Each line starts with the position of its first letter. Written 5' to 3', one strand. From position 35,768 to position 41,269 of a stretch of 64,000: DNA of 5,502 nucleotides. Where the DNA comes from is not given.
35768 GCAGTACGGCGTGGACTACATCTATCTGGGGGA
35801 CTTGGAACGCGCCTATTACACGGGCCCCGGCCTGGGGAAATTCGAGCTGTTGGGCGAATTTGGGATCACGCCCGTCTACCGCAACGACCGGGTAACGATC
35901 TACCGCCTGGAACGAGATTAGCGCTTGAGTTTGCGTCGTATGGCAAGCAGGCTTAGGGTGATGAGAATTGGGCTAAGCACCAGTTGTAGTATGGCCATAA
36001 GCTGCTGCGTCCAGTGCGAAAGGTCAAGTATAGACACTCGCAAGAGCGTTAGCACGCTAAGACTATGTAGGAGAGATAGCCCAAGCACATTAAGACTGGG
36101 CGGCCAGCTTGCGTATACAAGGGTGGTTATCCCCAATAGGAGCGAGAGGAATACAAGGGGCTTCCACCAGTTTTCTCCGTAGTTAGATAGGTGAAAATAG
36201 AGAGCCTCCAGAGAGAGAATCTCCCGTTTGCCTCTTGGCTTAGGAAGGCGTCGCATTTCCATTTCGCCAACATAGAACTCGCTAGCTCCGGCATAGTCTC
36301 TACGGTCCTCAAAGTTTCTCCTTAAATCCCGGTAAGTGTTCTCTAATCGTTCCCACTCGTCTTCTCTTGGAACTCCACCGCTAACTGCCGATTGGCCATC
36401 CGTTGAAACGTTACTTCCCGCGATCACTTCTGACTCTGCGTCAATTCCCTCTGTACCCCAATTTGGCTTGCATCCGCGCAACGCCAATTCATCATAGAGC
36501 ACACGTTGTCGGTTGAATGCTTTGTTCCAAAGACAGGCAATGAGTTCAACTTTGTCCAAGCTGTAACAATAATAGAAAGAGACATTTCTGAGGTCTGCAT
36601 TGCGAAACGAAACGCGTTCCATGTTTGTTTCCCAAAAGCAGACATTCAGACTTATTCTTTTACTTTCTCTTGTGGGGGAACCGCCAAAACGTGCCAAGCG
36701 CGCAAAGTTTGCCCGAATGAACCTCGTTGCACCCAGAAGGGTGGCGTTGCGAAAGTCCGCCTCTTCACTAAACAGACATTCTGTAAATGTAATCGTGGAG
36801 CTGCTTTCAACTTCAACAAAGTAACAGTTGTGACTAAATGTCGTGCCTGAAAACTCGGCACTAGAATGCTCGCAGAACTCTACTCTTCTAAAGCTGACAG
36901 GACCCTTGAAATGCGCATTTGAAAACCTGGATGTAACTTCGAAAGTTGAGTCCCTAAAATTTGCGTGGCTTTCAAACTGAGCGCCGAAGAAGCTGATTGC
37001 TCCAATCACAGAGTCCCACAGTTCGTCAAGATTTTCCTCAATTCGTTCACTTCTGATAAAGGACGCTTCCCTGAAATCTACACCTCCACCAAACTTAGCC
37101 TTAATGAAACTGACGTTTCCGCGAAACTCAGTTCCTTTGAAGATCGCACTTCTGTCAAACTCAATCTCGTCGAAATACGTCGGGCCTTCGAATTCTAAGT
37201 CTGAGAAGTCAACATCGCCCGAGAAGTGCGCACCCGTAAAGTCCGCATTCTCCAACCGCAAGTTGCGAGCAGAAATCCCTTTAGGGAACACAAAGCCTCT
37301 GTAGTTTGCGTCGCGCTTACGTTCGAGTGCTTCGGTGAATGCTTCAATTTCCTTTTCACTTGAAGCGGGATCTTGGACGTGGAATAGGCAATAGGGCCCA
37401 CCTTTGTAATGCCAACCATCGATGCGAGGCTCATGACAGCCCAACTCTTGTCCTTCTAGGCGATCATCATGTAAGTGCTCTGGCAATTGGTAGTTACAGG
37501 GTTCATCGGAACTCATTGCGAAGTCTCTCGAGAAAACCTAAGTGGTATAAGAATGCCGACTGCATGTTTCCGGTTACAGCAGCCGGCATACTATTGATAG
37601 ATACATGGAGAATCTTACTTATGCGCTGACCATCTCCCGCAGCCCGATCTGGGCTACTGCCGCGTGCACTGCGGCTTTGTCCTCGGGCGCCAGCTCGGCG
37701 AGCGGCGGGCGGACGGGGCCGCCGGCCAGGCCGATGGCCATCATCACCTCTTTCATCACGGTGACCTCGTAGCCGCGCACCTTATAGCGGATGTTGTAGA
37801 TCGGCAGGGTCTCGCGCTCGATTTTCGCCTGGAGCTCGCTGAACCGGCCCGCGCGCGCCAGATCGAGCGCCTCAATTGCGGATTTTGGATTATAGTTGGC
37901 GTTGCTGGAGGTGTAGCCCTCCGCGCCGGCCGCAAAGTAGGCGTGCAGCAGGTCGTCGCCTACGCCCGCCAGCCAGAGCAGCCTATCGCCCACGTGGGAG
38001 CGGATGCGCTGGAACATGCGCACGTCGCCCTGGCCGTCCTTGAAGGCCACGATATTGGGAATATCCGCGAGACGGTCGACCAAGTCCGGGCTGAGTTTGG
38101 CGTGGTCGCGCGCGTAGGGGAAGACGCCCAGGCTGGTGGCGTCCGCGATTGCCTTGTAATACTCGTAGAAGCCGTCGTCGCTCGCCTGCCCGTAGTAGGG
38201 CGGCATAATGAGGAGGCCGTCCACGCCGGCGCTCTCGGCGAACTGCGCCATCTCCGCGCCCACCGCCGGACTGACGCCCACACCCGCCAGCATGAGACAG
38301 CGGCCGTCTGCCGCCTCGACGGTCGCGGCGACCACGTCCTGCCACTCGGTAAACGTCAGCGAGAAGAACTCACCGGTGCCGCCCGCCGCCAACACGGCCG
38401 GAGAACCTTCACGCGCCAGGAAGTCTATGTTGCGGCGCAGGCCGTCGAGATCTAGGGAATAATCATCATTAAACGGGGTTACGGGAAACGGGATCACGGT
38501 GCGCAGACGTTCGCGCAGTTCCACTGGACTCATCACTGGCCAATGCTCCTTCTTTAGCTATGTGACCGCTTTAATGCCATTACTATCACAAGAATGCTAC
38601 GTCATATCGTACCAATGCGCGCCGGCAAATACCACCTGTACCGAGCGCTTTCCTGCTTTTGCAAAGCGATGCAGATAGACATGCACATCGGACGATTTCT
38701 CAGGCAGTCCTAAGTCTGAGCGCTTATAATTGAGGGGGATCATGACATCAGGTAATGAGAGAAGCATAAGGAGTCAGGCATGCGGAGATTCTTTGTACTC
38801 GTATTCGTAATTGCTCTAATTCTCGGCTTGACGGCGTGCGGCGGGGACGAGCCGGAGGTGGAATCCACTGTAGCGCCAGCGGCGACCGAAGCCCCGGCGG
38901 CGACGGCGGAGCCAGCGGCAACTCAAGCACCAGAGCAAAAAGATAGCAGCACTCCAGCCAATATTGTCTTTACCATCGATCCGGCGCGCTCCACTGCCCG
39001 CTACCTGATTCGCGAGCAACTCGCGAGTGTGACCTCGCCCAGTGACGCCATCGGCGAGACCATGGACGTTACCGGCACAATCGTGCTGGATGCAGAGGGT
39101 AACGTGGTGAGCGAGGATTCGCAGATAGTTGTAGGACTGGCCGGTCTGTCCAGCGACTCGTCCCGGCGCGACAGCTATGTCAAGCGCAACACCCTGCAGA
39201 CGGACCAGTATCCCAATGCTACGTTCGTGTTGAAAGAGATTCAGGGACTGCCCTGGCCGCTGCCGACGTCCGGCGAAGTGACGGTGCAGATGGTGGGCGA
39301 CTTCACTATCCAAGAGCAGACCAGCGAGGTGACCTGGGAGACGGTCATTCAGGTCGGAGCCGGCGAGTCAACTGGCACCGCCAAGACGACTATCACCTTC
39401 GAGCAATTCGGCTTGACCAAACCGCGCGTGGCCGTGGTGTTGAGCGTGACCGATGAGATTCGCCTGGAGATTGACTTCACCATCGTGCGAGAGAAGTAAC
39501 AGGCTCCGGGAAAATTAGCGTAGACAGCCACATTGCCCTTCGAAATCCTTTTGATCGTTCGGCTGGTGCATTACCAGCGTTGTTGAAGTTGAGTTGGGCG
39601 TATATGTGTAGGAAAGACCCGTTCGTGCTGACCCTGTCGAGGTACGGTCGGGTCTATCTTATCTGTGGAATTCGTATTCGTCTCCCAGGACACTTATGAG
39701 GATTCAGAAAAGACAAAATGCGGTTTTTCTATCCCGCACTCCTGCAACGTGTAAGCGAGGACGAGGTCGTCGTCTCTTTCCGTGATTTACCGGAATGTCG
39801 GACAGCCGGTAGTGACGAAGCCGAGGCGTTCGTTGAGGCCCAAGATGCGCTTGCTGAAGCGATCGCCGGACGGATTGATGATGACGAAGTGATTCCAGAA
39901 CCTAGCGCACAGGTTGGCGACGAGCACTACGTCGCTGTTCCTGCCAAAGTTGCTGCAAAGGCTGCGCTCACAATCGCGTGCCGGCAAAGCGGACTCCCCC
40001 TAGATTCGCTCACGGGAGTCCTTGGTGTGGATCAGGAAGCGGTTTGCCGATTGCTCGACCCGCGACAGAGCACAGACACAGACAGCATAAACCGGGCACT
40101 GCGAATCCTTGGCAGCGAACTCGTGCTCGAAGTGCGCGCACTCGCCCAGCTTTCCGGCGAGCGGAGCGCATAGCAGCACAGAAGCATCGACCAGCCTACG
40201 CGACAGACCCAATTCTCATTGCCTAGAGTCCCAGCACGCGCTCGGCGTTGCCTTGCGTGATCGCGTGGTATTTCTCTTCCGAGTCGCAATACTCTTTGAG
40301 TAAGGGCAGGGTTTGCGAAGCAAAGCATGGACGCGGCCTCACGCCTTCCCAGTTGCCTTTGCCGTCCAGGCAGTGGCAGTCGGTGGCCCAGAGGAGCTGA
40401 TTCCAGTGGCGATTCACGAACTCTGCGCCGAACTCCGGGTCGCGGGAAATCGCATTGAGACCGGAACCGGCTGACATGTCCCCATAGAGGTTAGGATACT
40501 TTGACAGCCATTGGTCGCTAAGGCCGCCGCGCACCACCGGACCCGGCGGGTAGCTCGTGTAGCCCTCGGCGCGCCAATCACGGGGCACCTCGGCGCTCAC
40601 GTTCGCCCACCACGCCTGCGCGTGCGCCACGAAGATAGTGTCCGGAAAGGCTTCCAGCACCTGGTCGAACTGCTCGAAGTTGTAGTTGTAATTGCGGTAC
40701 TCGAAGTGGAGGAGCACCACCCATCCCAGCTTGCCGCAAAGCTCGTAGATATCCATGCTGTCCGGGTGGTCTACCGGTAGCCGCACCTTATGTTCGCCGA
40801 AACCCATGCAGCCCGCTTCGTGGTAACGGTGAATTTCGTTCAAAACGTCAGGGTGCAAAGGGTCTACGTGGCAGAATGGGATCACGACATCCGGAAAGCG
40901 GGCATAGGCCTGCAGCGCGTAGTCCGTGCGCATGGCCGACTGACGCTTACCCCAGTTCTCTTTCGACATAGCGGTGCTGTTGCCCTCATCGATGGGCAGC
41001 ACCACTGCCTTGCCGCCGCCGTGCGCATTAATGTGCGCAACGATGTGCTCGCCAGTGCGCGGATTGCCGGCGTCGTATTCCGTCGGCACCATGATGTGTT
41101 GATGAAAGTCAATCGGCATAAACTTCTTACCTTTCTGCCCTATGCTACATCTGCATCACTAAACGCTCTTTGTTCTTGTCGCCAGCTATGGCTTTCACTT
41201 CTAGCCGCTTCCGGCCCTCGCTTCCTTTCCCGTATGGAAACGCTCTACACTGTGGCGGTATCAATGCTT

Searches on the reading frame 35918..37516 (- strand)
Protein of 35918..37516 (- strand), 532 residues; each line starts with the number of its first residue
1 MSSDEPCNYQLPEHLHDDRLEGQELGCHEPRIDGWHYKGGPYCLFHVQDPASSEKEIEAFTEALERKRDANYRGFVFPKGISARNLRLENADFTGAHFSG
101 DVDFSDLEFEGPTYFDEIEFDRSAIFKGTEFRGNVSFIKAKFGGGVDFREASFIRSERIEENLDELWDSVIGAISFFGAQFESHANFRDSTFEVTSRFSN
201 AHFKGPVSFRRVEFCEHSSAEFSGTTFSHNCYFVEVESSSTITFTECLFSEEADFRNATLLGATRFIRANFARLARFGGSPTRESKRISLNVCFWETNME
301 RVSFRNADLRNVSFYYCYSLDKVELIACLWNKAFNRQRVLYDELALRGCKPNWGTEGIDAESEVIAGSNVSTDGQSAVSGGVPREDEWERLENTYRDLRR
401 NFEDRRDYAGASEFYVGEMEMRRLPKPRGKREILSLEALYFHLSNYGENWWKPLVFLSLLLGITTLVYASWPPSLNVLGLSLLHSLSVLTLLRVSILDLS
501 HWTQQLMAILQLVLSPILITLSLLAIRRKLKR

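Call 18: search_protein_families(library=pfam, proteins=[window:35918-37516:-])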
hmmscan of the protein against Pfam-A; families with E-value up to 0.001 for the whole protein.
window:35918-37516:- (532 aa): 3 families
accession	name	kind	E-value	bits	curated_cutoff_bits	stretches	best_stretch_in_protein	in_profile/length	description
PF13576.12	Pentapeptide_3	-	3.5e-29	101.2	27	3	108-151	5-47/48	Pentapeptide repeats (9 copies)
PF00805.28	Pentapeptide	-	7.5e-08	32.2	20.2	0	294-315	8-29/40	Pentapeptide repeats (8 copies)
PF13599.13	Pentapeptide_4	-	0.0002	21.8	38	0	294-317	38-61/78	Pentapeptide repeat region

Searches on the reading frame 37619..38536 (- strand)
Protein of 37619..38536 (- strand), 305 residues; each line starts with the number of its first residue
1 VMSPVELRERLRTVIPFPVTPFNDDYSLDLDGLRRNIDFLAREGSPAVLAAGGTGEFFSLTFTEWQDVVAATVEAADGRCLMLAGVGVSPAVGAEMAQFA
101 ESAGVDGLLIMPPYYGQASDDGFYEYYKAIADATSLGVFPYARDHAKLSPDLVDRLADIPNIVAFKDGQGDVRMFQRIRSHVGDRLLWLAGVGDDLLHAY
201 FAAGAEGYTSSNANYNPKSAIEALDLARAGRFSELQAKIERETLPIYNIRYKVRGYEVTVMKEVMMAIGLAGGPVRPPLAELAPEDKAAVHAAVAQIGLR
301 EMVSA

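Call 18: search_protein_families(library=pfam, proteins=[window:37619-38536:-])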
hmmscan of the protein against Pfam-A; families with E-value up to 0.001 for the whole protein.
window:37619-38536:- (305 aa): 1 family
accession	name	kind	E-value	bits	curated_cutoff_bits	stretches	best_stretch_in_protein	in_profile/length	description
PF00701.28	DHDPS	-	6.8e-62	209.2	22.1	1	12-296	3-288/289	Dihydrodipicolinate synthetase family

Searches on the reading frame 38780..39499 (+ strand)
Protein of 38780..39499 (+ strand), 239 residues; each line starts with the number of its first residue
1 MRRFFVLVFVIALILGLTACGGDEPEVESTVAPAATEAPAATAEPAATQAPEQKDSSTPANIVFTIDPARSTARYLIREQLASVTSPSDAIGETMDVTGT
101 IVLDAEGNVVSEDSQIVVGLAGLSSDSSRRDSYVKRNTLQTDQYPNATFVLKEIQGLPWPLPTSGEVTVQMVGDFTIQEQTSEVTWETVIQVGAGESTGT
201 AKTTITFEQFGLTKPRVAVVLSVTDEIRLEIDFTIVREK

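Call 18: search_protein_families(library=pfam, proteins=[window:38780-39499:+])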
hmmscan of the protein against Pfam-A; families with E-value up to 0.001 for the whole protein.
window:38780-39499:+ (239 aa): 1 family
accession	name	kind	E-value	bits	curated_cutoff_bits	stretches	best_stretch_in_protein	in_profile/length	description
PF04264.18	YceI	-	4.8e-21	76.1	23.7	1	64-234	1-149/150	YceI-like domain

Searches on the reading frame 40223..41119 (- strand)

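Call 18: search_protein_families(library=pfam, proteins=[window:40223-41119:-])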
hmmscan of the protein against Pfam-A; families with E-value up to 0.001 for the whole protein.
window:40223-41119:- (298 aa): 1 family
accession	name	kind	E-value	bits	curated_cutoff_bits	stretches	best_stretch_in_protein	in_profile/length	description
PF04909.20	Amidohydro_2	-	5.8e-14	53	26.4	1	3-185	1-195/289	Amidohydrolase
